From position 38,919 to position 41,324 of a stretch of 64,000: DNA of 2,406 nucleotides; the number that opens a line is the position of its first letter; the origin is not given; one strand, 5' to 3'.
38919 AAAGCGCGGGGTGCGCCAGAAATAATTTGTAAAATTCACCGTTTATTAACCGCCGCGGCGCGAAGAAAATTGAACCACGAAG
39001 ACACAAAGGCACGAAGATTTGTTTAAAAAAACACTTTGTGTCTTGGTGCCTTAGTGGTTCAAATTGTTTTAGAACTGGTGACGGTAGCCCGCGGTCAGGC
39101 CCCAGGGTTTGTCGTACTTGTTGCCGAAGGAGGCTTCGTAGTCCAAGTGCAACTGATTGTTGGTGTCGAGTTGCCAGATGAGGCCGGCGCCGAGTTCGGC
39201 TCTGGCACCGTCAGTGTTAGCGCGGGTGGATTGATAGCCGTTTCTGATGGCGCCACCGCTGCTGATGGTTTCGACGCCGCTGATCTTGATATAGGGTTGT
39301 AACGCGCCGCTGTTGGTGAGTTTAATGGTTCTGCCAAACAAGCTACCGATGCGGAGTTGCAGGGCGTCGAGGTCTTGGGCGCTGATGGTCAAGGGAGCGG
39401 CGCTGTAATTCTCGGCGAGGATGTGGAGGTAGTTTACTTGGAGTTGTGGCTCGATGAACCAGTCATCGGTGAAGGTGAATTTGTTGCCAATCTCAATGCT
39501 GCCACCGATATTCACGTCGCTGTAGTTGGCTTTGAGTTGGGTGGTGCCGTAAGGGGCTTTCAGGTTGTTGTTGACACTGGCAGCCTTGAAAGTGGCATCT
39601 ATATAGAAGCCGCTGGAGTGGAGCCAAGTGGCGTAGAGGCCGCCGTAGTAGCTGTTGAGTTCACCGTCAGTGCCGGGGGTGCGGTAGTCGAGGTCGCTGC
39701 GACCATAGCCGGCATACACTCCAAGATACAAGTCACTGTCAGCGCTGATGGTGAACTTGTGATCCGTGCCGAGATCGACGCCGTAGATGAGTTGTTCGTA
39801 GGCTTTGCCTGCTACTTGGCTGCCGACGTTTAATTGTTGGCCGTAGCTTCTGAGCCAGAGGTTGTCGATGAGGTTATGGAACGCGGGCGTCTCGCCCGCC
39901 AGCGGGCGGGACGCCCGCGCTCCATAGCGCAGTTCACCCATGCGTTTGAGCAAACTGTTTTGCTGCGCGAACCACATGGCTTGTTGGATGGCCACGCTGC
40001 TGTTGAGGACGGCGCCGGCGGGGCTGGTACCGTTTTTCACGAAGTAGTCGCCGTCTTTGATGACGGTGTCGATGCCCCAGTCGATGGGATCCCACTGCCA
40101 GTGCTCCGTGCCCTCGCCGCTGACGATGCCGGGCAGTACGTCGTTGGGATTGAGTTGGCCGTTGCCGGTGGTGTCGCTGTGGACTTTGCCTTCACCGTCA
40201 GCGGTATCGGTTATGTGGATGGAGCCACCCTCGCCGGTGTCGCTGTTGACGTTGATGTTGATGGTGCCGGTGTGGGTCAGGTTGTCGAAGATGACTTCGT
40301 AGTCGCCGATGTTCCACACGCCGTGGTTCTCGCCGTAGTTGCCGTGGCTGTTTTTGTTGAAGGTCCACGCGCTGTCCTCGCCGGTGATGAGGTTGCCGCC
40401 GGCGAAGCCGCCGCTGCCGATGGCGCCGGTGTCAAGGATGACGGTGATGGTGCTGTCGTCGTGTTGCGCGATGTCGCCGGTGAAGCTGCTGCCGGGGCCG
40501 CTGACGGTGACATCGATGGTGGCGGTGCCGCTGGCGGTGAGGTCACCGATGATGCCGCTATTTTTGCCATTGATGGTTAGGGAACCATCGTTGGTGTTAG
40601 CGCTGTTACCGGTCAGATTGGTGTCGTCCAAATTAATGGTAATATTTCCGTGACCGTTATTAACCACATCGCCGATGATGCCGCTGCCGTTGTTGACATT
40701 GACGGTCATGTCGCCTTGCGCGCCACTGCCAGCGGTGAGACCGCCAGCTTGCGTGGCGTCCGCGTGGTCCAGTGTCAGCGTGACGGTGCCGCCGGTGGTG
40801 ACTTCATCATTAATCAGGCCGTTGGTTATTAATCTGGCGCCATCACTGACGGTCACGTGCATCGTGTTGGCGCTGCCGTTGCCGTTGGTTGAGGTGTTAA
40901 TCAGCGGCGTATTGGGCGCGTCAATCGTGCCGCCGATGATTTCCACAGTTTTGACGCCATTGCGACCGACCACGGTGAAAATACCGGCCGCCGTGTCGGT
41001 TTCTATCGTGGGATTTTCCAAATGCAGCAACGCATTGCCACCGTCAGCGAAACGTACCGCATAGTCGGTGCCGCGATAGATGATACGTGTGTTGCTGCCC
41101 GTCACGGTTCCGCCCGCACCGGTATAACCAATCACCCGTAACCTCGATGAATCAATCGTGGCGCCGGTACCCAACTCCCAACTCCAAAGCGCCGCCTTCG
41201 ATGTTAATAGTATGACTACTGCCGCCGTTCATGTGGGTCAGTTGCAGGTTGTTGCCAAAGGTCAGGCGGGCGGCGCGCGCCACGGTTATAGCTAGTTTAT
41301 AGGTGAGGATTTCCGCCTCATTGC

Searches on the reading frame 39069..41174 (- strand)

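Call 67: search_protein_families(library=pfam, proteins=[window:39069-41174:-])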
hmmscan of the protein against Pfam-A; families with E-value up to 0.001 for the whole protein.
window:39069-41174:- (701 aa): 1 family
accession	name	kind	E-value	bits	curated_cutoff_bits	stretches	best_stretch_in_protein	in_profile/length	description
PF03797.25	Autotransporter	-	2.8e-40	139.1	26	1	439-680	1-255/255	Autotransporter beta-domain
